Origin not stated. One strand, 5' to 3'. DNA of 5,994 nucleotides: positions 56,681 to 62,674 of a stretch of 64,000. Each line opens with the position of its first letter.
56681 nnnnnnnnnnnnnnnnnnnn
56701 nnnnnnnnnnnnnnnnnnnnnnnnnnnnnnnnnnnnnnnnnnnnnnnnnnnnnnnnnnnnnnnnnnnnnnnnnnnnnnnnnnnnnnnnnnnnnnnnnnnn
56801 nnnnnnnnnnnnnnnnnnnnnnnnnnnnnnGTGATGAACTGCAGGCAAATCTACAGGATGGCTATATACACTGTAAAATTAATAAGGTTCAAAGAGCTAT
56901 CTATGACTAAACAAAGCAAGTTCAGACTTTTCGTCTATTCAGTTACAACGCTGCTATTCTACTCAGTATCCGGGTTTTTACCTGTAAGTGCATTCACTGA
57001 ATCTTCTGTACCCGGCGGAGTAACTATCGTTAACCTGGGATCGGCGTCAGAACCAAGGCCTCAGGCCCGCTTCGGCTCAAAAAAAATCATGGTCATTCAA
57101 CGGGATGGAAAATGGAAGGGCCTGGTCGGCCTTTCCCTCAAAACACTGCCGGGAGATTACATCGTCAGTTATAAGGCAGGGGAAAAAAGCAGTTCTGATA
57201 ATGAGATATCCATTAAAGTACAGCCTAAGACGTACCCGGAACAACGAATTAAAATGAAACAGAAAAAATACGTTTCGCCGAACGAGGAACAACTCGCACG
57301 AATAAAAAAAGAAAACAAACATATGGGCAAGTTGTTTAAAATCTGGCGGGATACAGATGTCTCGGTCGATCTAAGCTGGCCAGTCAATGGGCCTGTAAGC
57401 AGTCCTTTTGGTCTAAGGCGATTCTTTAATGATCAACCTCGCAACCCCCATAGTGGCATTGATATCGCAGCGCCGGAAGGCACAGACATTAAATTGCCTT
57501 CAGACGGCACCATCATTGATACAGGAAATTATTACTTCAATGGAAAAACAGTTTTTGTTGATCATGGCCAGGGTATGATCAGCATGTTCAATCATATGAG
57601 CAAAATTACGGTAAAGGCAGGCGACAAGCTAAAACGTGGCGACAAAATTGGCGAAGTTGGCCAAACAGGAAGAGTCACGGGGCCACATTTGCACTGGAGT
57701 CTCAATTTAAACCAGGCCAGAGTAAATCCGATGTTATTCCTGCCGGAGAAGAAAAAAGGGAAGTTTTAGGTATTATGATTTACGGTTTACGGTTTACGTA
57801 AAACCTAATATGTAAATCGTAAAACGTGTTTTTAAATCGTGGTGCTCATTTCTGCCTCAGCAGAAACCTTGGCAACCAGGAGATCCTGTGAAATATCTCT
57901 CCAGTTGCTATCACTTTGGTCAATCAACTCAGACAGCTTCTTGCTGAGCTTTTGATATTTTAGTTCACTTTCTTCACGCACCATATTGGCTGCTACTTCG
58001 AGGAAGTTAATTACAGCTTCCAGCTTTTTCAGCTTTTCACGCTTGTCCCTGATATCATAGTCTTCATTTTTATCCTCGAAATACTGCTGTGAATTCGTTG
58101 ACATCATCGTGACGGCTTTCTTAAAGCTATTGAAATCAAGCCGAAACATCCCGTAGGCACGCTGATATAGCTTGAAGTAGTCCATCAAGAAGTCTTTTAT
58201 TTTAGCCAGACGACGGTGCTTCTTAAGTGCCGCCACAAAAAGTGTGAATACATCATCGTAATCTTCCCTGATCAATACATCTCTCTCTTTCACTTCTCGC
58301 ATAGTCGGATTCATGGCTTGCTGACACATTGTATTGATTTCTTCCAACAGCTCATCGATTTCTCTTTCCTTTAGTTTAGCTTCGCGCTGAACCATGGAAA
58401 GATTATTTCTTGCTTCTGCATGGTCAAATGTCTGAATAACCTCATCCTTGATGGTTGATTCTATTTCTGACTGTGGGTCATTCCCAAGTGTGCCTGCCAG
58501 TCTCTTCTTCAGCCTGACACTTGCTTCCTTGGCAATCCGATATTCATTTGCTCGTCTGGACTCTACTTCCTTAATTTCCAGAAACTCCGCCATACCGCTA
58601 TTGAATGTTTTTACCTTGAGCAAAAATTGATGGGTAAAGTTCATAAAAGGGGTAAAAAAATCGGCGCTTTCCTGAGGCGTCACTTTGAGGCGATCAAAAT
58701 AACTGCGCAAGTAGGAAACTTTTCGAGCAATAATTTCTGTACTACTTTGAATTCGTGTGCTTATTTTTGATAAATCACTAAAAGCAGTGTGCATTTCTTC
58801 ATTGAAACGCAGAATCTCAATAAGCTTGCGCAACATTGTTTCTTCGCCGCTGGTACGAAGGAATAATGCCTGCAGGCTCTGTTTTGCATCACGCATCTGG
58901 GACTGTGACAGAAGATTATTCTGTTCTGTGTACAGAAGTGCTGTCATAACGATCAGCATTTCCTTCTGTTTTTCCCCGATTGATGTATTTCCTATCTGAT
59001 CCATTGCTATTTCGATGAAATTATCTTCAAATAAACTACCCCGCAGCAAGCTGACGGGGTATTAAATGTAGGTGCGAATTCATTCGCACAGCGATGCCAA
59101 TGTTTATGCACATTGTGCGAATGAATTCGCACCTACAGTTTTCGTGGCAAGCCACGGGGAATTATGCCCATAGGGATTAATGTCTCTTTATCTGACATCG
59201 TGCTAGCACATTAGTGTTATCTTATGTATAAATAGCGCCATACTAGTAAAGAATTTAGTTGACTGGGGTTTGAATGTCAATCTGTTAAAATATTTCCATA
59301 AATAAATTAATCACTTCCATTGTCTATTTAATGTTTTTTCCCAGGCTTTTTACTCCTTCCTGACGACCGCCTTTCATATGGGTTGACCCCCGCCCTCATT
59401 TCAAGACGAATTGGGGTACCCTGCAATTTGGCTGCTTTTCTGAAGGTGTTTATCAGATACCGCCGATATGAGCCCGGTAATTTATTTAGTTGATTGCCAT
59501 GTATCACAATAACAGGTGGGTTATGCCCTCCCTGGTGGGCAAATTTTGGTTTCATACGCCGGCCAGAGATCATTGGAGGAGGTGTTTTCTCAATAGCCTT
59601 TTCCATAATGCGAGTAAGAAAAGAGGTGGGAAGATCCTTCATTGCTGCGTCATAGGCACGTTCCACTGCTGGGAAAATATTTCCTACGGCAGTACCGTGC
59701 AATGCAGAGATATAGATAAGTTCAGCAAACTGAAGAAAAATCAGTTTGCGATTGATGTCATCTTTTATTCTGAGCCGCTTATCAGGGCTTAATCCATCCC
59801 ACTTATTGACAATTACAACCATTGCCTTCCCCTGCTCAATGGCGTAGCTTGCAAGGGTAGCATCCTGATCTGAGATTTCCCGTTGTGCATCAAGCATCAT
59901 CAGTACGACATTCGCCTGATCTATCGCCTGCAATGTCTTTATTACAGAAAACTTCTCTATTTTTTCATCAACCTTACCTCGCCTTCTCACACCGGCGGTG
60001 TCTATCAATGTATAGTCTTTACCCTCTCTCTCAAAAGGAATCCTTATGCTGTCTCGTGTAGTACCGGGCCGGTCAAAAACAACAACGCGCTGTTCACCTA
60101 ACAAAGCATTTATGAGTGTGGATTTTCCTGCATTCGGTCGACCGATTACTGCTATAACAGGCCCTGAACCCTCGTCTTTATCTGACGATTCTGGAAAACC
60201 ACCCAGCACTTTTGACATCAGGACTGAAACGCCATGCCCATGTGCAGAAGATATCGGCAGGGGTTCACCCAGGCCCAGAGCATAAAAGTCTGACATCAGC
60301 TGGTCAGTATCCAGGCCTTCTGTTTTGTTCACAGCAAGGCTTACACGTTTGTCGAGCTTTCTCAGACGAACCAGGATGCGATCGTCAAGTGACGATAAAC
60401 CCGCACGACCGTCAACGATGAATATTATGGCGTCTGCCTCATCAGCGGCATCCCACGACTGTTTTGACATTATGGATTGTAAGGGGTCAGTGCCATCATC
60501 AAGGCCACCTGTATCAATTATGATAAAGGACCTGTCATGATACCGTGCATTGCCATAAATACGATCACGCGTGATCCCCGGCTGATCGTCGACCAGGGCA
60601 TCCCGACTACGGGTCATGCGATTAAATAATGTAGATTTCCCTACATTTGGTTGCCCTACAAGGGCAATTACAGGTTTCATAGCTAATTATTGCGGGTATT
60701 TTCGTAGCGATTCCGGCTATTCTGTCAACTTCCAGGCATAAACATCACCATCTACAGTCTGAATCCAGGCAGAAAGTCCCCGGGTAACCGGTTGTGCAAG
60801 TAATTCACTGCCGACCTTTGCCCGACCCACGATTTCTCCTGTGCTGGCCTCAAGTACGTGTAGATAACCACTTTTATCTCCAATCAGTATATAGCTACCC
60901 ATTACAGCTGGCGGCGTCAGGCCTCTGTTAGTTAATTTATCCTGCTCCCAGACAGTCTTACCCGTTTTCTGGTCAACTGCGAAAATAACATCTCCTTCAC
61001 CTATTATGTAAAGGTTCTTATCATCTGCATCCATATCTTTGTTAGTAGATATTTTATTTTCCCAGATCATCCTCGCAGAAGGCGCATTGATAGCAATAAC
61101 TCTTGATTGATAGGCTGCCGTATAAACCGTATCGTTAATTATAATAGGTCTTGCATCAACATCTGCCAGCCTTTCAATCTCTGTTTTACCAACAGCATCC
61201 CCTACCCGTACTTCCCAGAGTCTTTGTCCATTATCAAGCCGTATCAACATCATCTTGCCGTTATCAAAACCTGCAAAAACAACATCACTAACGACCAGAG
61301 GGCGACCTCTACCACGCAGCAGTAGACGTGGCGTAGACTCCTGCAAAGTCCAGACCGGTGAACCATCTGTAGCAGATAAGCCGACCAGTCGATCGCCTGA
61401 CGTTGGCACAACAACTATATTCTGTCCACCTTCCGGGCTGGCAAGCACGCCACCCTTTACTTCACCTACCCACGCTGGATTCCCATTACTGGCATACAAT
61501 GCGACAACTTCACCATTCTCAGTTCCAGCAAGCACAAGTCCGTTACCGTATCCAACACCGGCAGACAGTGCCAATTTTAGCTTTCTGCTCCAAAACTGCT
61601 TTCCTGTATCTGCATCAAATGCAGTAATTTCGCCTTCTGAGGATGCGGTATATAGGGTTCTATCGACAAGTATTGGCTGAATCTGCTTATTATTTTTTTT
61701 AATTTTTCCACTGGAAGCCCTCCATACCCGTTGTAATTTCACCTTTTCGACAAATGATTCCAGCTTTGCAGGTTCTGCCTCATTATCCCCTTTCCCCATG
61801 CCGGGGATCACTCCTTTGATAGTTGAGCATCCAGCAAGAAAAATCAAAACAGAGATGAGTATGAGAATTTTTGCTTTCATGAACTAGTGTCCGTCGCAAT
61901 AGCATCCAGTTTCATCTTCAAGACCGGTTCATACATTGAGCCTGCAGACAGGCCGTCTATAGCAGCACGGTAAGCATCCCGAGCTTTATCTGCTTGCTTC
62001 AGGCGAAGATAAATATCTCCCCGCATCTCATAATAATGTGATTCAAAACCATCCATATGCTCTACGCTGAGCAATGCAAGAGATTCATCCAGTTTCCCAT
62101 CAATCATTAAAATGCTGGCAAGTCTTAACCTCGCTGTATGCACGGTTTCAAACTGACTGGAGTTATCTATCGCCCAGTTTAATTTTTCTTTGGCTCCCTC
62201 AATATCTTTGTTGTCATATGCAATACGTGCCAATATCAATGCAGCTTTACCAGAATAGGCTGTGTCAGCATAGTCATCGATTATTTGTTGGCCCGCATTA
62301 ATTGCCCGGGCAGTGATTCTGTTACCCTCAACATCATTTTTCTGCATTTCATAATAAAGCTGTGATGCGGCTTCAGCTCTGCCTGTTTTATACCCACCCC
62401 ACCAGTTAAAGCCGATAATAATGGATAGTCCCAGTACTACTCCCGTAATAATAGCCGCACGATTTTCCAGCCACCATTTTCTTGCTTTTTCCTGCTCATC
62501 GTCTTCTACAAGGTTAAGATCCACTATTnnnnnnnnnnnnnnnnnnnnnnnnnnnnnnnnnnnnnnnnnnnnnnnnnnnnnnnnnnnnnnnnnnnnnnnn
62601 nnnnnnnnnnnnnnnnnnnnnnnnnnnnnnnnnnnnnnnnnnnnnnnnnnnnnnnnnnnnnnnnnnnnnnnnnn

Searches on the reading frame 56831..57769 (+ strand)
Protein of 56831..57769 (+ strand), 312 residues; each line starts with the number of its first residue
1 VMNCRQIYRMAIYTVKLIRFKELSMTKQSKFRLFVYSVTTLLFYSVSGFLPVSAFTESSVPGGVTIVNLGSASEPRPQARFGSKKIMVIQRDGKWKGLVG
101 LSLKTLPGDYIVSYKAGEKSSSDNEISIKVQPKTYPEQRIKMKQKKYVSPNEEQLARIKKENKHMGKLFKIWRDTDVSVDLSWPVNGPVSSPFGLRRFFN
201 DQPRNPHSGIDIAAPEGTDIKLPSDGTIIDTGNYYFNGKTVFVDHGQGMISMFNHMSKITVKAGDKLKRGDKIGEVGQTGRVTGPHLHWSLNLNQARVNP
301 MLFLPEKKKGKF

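Call 32: search_protein_families(library=pfam, proteins=[window:56831-57769:+], max_evalue=0.001)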
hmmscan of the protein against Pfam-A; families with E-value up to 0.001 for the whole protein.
window:56831-57769:+ (312 aa): 2 families
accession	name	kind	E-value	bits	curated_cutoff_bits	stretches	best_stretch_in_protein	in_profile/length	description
PF01551.29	Peptidase_M23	-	5.9e-30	103.8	28.7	1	206-300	2-96/96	Peptidase family M23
PF18421.7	Peptidase_M23_N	-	7.3e-11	42.3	25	1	58-120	2-64/73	Peptidase family M23 N-terminal domain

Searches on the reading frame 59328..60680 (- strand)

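Call 97: search_protein_families(library=pfam, proteins=[window:59328-60680:-], max_evalue=0.00001)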
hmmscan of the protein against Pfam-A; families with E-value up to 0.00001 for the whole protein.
window:59328-60680:- (450 aa): 12 families
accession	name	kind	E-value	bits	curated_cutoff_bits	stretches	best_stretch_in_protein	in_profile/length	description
PF01926.29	MMR_HSR1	-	1.6e-56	189.7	21.9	2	176-293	2-113/113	50S ribosome-binding GTPase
PF14714.11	KH_dom-like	-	6.6e-27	94.1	27.3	1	351-429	3-81/81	KH-domain-like of EngA bacterial GTPase enzymes, C-terminal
PF02421.24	FeoB_N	-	8e-26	90.9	27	2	5-138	3-135/156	Ferrous iron transport protein B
PF00350.29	Dynamin_N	-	7.9e-18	65.5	27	0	176-209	1-33/168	Dynamin family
PF00009.33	GTP_EFTU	-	1.1e-17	64.7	26.5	1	176-341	6-184/188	Elongation factor Tu GTP binding domain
PF03193.22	RsgA_GTPase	-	6.7e-09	36.2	30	0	100-232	43-169/174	RsgA GTPase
PF02492.25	cobW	-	1e-07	32.2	20.7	0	48-128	82-161/180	CobW/HypB/UreG, nucleotide-binding domain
PF04548.22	AIG1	-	1.8e-07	31.1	27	0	176-276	3-103/212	AIG1 family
PF13401.12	AAA_22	-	9.6e-07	29.6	27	0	4-90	7-91/130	AAA domain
PF00005.33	ABC_tran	-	4.2e-06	27.9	25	0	172-199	10-37/137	ABC transporter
PF13479.12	AAA_24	-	5.4e-06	26.8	27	0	174-204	3-30/195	AAA domain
PF19993.5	DO-GTPase2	-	6.8e-06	26.3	27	0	175-193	2-20/226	Double-GTPase 2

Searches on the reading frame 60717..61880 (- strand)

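Call 97: search_protein_families(library=pfam, proteins=[window:60717-61880:-], max_evalue=0.00001)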
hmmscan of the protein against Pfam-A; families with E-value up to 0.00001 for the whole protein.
window:60717-61880:- (387 aa): 3 families
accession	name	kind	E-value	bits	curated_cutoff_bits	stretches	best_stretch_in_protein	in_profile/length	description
PF13360.13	PQQ_2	-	1.5e-61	208.5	27.6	2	82-313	2-233/233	Outer membrane protein assembly factor BamB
PF13570.13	Beta-prop_ACSF4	-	2.3e-22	80.2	133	1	74-228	20-175/329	Beta-alanine-activating enzyme, beta-propeller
PF01011.28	PQQ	-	1.6e-21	77.1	26.7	1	48-175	26-136/595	Glucose/ethanol/alcohol dehydrogenase, beta-propeller domain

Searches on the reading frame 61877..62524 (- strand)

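Call 97: search_protein_families(library=pfam, proteins=[window:61877-62524:-], max_evalue=0.00001)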
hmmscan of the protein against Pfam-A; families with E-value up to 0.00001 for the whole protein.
window:61877-62524:- (215 aa): 2 families
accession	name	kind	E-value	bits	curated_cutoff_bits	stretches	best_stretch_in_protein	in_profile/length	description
PF09976.15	TPR_21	-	2.4e-52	177.9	25.5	1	15-210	1-192/193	Tetratricopeptide repeat-like domain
PF13432.12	TPR_16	-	5.4e-06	27.2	32.7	0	98-152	3-54/65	Tetratricopeptide repeat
